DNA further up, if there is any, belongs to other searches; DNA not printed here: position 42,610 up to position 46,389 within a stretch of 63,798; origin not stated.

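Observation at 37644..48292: Periplasmic NarG/NxrA-like molybdoenzyme operon with porin, cytochrome c, soluble haem-b gamma and its own tatA, but no NarI or NarK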

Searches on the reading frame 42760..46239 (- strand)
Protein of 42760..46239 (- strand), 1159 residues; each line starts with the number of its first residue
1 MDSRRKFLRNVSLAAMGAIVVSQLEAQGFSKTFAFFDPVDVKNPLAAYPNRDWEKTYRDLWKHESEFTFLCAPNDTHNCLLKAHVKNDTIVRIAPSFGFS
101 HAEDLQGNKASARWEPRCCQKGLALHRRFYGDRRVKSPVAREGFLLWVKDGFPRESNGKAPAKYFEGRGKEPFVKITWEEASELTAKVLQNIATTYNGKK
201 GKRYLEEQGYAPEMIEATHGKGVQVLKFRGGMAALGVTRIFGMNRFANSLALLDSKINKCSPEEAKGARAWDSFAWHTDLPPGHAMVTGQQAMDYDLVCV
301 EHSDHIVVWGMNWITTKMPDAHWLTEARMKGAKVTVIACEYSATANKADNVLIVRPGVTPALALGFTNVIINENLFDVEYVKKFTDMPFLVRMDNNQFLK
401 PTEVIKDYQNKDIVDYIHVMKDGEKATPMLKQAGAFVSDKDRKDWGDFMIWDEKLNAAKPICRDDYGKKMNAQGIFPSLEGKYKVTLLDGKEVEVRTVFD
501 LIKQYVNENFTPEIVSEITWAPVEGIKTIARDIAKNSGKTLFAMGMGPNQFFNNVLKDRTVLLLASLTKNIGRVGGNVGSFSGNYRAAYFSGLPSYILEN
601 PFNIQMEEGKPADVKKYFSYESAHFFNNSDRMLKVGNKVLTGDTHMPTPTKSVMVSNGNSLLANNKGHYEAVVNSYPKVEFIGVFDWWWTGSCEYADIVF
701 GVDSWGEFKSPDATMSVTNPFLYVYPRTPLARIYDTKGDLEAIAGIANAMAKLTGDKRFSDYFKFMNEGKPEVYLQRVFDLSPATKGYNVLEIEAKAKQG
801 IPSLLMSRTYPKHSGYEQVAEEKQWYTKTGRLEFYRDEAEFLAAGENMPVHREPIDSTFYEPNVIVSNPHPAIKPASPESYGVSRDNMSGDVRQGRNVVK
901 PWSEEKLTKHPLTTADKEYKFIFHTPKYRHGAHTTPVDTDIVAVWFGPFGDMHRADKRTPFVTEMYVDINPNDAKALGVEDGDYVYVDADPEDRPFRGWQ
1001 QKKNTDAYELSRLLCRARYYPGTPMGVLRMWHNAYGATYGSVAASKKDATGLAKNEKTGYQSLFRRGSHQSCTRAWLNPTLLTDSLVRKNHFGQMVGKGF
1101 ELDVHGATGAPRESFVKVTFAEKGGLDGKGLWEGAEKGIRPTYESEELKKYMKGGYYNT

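Call 3: search_protein_families(library=pfam, proteins=[window:42760-46239:-])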
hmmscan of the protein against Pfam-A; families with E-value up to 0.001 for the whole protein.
window:42760-46239:- (1159 aa): 2 families
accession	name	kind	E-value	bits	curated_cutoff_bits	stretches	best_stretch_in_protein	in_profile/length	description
PF00384.28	Molybdopterin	-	4.2e-17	62.6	24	1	279-707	80-315/353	Molybdopterin oxidoreductase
PF01568.27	Molydop_binding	-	0.00089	19.7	26.8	0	965-987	30-52/110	Molydopterin dinucleotide binding domain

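Call 4: search_protein_families(library=ncbifam, proteins=[window:42760-46239:-])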
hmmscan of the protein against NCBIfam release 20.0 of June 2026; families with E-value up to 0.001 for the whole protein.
window:42760-46239:- (1159 aa): 21 families
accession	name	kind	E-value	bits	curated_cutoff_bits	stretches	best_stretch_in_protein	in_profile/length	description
TIGR03479.1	DMSO_red_II_alp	subfamily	6.8e-87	292.5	984.75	2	267-857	189-775/913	molybdopterin-dependent oxidoreductase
NF042978.1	EthbenzDh_ebdA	equivalog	1.3e-42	145.6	2000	3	288-404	232-348/977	ethylbenzene dehydrogenase subunit alpha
TIGR01580.1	narG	equivalog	1.5e-38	132.1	1084.15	2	273-441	216-388/1235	nitrate reductase subunit alpha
TIGR01591.1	Fdh-alpha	equivalog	8.2e-31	106.8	666.25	2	287-385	140-238/672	formate dehydrogenase subunit alpha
TIGR02166.1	dmsA_ynfE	subfamily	8.1e-30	103.5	777.7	2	510-751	331-558/794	DMSO/selenate family reductase complex A subunit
NF011566.1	PRK14990.1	exception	2.4e-21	75.4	1600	2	511-702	352-529/814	dimethylsulfoxide reductase subunit A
NF041885.1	selenate_YnfE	exception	4.6e-21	74.3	1675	2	510-700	338-514/805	selenate/tellurate reductase subunit YnfE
NF012032.0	PRK15488.1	equivalog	1.9e-20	72.5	694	2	284-385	177-281/759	thiosulfate reductase PhsA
NF041513.1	formate_DH_Act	exception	8.2e-19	66.9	1400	1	300-586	210-477/1067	formate dehydrogenase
TIGR00509.1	bisC_fam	subfamily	1.7e-18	66.3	1017.55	2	511-836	279-592/772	molybdopterin guanine dinucleotide-containing S/N-oxide reductase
NF041884.1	selenate_YnfF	exception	3.1e-18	65.1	1650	2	511-700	332-507/798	selenate/tellurate reductase subunit YnfF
TIGR01553.1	formate-DH-alph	equivalog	1.1e-17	63.1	814.2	1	286-394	205-313/1009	formate dehydrogenase-N subunit alpha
NF011682.0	PRK15102.1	equivalog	1.7e-11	43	909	1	510-703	331-522/829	trimethylamine-N-oxide reductase TorA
TIGR02164.1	torA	equivalog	1.1e-10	40.4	1465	1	511-719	328-534/824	trimethylamine-N-oxide reductase TorA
NF047855.1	AssmNtatRedNasC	equivalog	4.7e-10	38.4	1100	1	297-386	175-264/708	assimilatory nitrate reductase catalytic subunit NasC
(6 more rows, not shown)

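Call 6: search_solved_structures(query=window:42760-46239:-, max_evalue=0.001, show_alignments=2)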
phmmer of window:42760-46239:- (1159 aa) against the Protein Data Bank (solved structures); distinct sequences matched with E-value up to 0.001: 22.
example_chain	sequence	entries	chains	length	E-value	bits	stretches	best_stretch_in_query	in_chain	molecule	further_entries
7b04_B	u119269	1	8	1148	3.5e-248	829.5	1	17-1154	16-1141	Nitrite oxidoreductase subunit A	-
4ydd_A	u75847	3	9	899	5.6e-53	183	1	267-861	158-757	DMSO reductase family type II enzyme, molybdopterin subunit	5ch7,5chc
5e7o_A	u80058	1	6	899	1.6e-52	181.5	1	267-861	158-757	DMSO reductase family type II enzyme, molybdopterin subunit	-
2ivf_A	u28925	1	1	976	5.8e-35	123.3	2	289-404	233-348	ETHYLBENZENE DEHYDROGENASE ALPHA-SUBUNIT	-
3ir5_A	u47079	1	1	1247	6.6e-31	109.9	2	272-396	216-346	Respiratory nitrate reductase 1 alpha chain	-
3ir6_A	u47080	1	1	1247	1.5e-29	105.4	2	272-396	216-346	Respiratory nitrate reductase 1 alpha chain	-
1r27_A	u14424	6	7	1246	3.2e-29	104.3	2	272-396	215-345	Respiratory nitrate reductase 1 alpha chain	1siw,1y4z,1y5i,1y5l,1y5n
1q16_A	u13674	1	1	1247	3.2e-29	104.3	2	272-396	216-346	Respiratory nitrate reductase 1 alpha chain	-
3egw_A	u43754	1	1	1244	4.6e-29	103.8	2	272-395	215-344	Respiratory nitrate reductase 1 alpha chain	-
3ir7_A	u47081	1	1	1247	5.5e-29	103.5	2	272-396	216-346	Respiratory nitrate reductase 1 alpha chain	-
9t1s_L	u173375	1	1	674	1.1e-11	46.2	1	283-385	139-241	formate dehydrogenase (coenzyme F420)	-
1aa6_A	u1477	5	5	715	7.6e-11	43.4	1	506-710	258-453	FORMATE DEHYDROGENASE H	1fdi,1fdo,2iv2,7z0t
1kqf_A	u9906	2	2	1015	6.1e-09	37.1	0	285-394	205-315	FORMATE DEHYDROGENASE, NITRATE-INDUCIBLE, MAJOR SUBUNIT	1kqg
7qv7_S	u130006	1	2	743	1.1e-08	36.3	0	277-383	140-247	Hydrogen dependent carbon dioxide reductase subunit FdhF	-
1eu1_A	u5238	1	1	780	9.8e-08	33.1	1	497-752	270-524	DIMETHYL SULFOXIDE REDUCTASE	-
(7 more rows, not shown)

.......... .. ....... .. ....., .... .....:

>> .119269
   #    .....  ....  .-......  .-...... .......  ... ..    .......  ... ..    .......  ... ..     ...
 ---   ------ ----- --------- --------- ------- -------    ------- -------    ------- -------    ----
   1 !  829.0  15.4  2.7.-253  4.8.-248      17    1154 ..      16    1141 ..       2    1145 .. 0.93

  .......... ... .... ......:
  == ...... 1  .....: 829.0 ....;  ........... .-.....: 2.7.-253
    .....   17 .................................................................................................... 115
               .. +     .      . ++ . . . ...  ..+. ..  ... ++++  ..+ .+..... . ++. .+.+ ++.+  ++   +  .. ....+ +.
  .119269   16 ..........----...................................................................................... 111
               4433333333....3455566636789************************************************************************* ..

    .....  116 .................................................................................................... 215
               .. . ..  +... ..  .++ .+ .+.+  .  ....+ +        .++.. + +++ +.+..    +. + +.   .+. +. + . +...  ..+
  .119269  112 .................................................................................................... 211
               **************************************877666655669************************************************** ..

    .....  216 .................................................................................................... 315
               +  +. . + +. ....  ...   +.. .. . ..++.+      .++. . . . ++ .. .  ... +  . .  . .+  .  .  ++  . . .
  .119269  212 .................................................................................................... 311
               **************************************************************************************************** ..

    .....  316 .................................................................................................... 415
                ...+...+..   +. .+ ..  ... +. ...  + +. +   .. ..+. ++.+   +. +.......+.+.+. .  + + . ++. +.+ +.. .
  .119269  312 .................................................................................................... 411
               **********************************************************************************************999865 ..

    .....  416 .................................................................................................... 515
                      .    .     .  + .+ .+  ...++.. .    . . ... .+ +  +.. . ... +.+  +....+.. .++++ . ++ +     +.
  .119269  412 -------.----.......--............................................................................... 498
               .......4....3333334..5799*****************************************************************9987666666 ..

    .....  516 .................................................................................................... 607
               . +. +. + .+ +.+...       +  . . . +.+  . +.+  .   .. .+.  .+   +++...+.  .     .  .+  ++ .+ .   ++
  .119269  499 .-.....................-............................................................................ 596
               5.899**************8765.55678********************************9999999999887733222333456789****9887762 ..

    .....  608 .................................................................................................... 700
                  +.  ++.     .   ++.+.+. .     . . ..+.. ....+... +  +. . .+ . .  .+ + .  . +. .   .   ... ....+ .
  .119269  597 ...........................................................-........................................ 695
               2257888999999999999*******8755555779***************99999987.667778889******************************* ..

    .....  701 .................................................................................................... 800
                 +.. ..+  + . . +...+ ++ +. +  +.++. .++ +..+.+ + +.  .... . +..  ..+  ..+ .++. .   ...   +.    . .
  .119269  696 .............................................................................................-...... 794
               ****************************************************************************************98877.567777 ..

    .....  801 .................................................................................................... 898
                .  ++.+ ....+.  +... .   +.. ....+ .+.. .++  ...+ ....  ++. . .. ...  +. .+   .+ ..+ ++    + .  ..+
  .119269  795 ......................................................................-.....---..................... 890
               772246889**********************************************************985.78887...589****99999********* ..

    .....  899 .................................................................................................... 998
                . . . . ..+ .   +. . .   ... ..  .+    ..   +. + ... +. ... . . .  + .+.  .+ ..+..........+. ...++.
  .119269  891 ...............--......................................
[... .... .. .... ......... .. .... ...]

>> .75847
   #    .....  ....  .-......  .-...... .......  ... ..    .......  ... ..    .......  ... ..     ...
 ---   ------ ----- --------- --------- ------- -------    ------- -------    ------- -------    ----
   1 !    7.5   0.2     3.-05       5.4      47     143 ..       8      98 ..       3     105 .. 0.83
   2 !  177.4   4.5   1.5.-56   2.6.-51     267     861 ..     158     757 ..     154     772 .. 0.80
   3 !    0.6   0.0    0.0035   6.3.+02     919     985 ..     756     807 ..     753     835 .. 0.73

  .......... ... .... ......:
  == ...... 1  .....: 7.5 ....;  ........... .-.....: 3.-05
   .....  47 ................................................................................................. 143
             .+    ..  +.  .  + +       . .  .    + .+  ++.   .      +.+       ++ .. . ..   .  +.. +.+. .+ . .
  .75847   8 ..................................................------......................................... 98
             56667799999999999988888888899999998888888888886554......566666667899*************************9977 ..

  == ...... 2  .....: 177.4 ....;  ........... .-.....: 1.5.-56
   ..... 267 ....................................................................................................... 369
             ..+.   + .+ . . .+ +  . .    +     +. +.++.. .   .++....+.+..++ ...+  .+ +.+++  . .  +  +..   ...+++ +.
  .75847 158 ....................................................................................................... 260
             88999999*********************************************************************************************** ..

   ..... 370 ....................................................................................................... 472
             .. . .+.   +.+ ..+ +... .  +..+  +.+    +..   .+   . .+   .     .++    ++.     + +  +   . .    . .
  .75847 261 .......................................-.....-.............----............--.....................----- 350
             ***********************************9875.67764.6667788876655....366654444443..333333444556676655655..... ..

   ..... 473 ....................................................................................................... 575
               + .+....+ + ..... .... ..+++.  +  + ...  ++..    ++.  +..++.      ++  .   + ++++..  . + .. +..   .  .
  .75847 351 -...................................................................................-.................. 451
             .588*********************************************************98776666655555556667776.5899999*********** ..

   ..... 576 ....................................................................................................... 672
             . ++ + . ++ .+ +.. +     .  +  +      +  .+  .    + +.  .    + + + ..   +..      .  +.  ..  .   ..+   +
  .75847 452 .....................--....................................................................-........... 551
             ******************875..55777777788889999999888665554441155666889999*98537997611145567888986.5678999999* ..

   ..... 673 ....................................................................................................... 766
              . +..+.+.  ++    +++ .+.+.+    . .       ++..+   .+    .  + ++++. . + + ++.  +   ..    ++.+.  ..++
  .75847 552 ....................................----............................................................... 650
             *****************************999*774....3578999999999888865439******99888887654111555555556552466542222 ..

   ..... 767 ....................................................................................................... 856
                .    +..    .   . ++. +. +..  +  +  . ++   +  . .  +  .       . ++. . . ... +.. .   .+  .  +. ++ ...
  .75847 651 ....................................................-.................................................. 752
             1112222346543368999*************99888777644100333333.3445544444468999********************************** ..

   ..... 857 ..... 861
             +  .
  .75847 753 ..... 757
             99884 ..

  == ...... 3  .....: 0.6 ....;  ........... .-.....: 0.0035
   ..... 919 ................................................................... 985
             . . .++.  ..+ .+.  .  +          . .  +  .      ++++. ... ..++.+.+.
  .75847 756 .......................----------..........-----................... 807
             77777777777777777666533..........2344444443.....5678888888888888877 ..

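Call 10: find_homologous_proteins(query=window:42760-46239:-, max_evalue=1e-20)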
Query window:42760-46239:- (1159 aa): 2505 proteins with E <= 1e-20 among 8000 candidates; the best 120 are listed.
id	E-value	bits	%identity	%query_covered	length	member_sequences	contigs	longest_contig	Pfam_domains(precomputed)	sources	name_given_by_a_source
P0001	0.0e+0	2595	93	100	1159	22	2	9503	PF00384.28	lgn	-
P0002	0.0e+0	2491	89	100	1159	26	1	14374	PF00384.28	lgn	-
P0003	0.0e+0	2303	82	100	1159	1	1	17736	PF00384.28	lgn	-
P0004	0.0e+0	2237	80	100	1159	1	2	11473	PF00384.28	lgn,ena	-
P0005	0.0e+0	2095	74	100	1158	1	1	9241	PF00384.28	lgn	-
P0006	0.0e+0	2091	74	100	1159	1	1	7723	PF00384.28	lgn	-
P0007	0.0e+0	2084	73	100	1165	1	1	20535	PF00384.28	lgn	-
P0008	0.0e+0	2075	74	99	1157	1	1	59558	PF00384.28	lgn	-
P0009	0.0e+0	2070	73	100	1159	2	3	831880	PF00384.28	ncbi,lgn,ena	-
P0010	0.0e+0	2070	73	100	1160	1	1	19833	PF00384.28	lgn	-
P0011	0.0e+0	2068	73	100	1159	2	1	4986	PF00384.28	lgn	-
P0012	0.0e+0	2064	73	99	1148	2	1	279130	PF00384.28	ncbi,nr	ncbi:MAG: molybdopterin oxidoreductase [Bacteroidetes bacterium]|nr:MAG: molybdopterin oxidoreductas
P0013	0.0e+0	2064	73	100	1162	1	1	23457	PF00384.28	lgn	-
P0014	0.0e+0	2038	72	100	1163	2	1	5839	PF00384.28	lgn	-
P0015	0.0e+0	2020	71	100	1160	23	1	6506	PF00384.28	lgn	-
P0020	0.0e+0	1993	70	99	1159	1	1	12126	PF00384.28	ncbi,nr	ncbi:MAG TPA: molybdopterin-dependent oxidoreductase [Chitinophagales bacterium]|nr:molybdopterin-de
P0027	0.0e+0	1961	69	100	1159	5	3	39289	PF00384.28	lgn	-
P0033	0.0e+0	1938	68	100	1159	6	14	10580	PF00384.28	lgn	-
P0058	0.0e+0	1717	61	100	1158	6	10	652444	PF00384.28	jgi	-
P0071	0.0e+0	1666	61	100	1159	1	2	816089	PF00384.28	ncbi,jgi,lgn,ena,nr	ncbi:MAG: molybdopterin oxidoreductase [Deltaproteobacteria bacterium CG11_big_fil_rev_8_21_14_0_20_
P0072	0.0e+0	1665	60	100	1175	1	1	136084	PF00384.28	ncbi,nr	ncbi:MAG: molybdopterin-dependent oxidoreductase [Nitrospirae bacterium]|nr:molybdopterin-dependent 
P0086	0.0e+0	1623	59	97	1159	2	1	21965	PF00384.28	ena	-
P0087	0.0e+0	1622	58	99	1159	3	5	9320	PF00384.28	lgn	-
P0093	0.0e+0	1619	59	97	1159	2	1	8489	PF00384.28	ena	-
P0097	0.0e+0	1615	59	100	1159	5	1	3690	PF00384.28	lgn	-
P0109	0.0e+0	1607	59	100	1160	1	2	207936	PF00384.28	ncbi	ncbi:MAG: molybdopterin-dependent oxidoreductase [Planctomycetota bacterium]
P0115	0.0e+0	1605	60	100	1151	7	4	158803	PF00384.28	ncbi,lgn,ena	-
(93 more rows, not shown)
